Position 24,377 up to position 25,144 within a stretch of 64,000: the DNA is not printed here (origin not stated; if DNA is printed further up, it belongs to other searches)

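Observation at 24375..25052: Two-gene cassette of unknown function: three-TM 155-aa protein plus a 46-aa Lys/Arg/Glu-rich peptide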

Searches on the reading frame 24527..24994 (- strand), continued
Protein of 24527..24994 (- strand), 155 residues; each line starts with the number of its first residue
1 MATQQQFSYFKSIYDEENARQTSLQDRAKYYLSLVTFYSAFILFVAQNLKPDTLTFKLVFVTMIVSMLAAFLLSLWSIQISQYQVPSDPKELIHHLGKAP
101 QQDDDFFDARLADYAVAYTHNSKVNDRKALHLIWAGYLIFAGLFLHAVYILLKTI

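Call 81: fold_search(model_id=the predicted structure, library=viral)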
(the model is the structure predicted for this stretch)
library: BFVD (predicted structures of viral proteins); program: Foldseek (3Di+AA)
matches with E <= 10: 505; with E <= 0.001: 0
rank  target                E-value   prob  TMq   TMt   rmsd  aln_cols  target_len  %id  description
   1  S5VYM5                2.8e-02  1.00  0.43  0.44   6.4       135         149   10  (no name in the UniProt tables at hand)
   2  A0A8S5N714            9.6e-02  0.96  0.46  0.51   9.8       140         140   14  Uncharacterized protein [Myoviridae sp. ctlHW5]
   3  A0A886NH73            1.2e-01  0.93  0.38  0.36   6.7       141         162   13  (no name in the UniProt tables at hand)
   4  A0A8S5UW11            2.0e-01  0.91  0.48  0.09   8.9       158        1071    9  Uncharacterized protein [Siphoviridae sp. ctgaU3]
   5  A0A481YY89            2.3e-01  0.41  0.28  0.24  16.4       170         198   11  Uncharacterized protein [Marseillevirus LCMAC202]
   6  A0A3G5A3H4            3.0e-01  0.18  0.23  0.25  22.7       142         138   13  Uncharacterized protein [Harvfovirus sp.]
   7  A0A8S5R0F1            3.2e-01  0.35  0.34  0.23  20.9       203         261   13  Uncharacterized protein (Fragment) [Myoviridae sp. ctxjh1]
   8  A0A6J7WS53            4.1e-01  0.35  0.32  0.27  31.0       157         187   15  Uncharacterized protein [uncultured Caudovirales phage]
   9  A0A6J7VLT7            4.4e-01  0.35  0.30  0.29  27.4       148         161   12  Uncharacterized protein [uncultured Caudovirales phage]
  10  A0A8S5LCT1            5.4e-01  0.23  0.28  0.27  17.1       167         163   10  Uncharacterized protein [Siphoviridae sp. ctMS01]
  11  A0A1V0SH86            5.4e-01  0.13  0.21  0.23  21.9       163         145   10  Uncharacterized protein [Hokovirus HKV1]
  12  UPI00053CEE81         5.7e-01  0.69  0.42  0.38   9.7       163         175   14  (no name look-up for this kind of identifier)
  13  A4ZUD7                6.0e-01  0.16  0.23  0.22  18.3       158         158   13  Uncharacterized protein ORF158 [Acidianus bottle-shaped virus (isolate Italy/Pozzuoli)]
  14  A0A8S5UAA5            6.3e-01  0.87  0.57  0.21   6.2       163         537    8  L SHAPED TAIL FIBER PROTEIN [Myoviridae sp. ctNrE4]
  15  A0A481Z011            6.6e-01  0.38  0.33  0.27  12.2       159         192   11  Uncharacterized protein [Mimivirus LCMiAC01]
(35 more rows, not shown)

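Call 84: search_protein_families(library=pfam, proteins=[L016:6479-6898:+, L018:2615-3037:+, L009:4821-5840:+, L034:4898-5767:-, L035:3972-4775:+, L035:5337-6014:+, L035:1944-2399:+, L046:5403-6086:+, L036:4454-6205:+], max_evalue=0.01)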
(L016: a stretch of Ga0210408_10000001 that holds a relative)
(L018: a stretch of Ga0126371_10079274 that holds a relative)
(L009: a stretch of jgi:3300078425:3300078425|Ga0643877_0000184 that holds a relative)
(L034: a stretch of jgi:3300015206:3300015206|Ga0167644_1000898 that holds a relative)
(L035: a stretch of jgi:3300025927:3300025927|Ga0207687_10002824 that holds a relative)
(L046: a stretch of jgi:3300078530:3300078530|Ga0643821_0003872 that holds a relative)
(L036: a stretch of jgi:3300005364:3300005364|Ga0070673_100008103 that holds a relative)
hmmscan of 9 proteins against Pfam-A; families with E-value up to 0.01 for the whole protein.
L016:6479-6898:+ (139 aa): 1 family
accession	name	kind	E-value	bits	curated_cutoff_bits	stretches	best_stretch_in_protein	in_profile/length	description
PF13884.11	Peptidase_S74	-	1.5e-05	25.7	22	1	47-95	1-57/58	Chaperone of endosialidase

L018:2615-3037:+ (140 aa): 1 family
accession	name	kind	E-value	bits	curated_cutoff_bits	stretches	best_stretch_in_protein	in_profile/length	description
PF13884.11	Peptidase_S74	-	1.1e-06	29.2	22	1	48-96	1-57/58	Chaperone of endosialidase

L009:4821-5840:+ (339 aa): 3 families
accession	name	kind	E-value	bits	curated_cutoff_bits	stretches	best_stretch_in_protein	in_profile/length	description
PF13676.11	TIR_2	-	1e-22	81.3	28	1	26-144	2-122/122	TIR domain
PF01582.25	TIR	-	7.7e-05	23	21.3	1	31-96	12-77/179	TIR domain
PF08937.16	ThsB_TIR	-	0.0013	19.5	21.2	1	62-114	46-98/100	Thoeris protein ThsB, TIR-like domain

L034:4898-5767:- (289 aa): 0 families

L035:3972-4775:+ (267 aa): 0 families

L035:5337-6014:+ (225 aa): 1 family
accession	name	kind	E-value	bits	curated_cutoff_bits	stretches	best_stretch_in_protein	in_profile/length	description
PF13643.11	DUF4145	-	0.0024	18.3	23.1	1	136-213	13-85/88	Domain of unknown function (DUF4145)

L035:1944-2399:+ (151 aa): 0 families

L046:5403-6086:+ (227 aa): 0 families

L036:4454-6205:+ (583 aa): 1 family
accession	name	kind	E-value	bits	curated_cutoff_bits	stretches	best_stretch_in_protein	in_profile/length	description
PF00656.27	Peptidase_C14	-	4.1e-18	66.3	21.4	1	13-238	3-221/233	Caspase domain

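Call 96: predict_structure(alignment_id=A3)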
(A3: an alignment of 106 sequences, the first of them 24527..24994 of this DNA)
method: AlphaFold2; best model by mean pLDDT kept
length: 155 residues; sequences in the alignment: 106
mean_pLDDT: 97.0   pTM: 0.86
mean pLDDT of the five models: 97.0, 96.8, 96.4, 96.4, 96.2
residues with pLDDT >= 90: 154; 70-90: 1; 50-70: 0; < 50: 0
segments of 3 or more residues with pLDDT < 50: none
pLDDT, mean of each block of 10 residues (from residue 1): 95 98 98 98 96 96 98 98 97 94 96 98 98 99 98 95
secondary structure, 60 per line:
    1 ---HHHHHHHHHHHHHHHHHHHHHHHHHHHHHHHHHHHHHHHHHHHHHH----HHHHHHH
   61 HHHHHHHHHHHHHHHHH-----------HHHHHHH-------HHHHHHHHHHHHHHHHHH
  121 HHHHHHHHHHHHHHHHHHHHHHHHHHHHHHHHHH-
elements in order: H4-49 H54-77 H89-95 H103-154

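Call 98: fold_search(model_id=the predicted structure, library=pdb)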
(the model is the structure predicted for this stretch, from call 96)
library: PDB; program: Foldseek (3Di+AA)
matches with E <= 10: 491; with E <= 0.001: 0
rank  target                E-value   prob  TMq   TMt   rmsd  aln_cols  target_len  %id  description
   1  6ixv_D                3.4e-01  0.25  0.27  0.19  19.1       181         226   14  Crystal structure of SH3BP5-Rab11a (released 2019-03-20)
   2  6y59_A                3.6e-01  0.30  0.28  0.13  18.9       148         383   14  5-HT3A receptor in Salipro (apo, C5 symmetric) (released 2020-12-23)
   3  8c20_C                4.2e-01  0.33  0.29  0.17  12.9       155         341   16  Tetrameric 5-HT3aR in Salipro (holo state, symmetric) (released 2024-07-10)
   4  6z0c_A                4.4e-01  0.35  0.34  0.27  30.4       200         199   12  Structure of in silico modelled artificial Maquette-3 protein (released 2021-03-17)
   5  6z0c_C                5.2e-01  0.33  0.34  0.27  30.1       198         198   12  Structure of in silico modelled artificial Maquette-3 protein (released 2021-03-17)
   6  7zjr                  5.8e-01  0.14  0.24  0.16  21.5       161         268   12  X-ray structure of the periplasmic region of PilJ from P. aeruginosa (released 2022-04-27)
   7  8dt0_A                6.4e-01  0.16  0.24  0.25  15.8       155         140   14  Scaffolding protein functional sites using deep learning (released 2022-08-10)
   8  7ux1_A                7.1e-01  0.25  0.30  0.08  12.9       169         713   15  EcMscK in an Open Conformation (released 2022-11-23)
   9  8iyj_S5               7.5e-01  0.66  0.49  0.28  14.1       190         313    7  Cryo-EM structure of the 48-nm repeat doublet microtubule from mouse sperm (released 2023-07-05)
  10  9cpc_3H               7.5e-01  0.44  0.41  0.26  12.6       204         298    7  Atomic model of porcine brain ventricles cilia doublet microtubule (48-nm periodicity) (released 2024-10-23)
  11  6vj5_B                7.5e-01  0.30  0.34  0.31  19.6       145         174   12  Structure of PE25-PPE41(A124L) in complex with EspG5 chaperone from the type VII (ESX-5) secretion system (released 2021-01-27)
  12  9cpc_3R               7.9e-01  0.41  0.37  0.27  12.2       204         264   11  Atomic model of porcine brain ventricles cilia doublet microtubule (48-nm periodicity) (released 2024-10-23)
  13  3sog                  7.9e-01  0.35  0.38  0.32   9.1       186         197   14  Crystal structure of the BAR domain of human Amphiphysin, isoform 1 (released 2011-07-13)
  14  6r2g_A                7.9e-01  0.33  0.30  0.32  10.0       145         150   16  Crystal structure of a single-chain protein mimetic of the gp41 NHR trimer in complex with the synthetic CHR peptide C (released 2019-07-10)
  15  6ixf_B                7.9e-01  0.10  0.22  0.16  26.8       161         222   16  Crystal structure of SeMet apo SH3BP5 (P41) (released 2019-03-20)
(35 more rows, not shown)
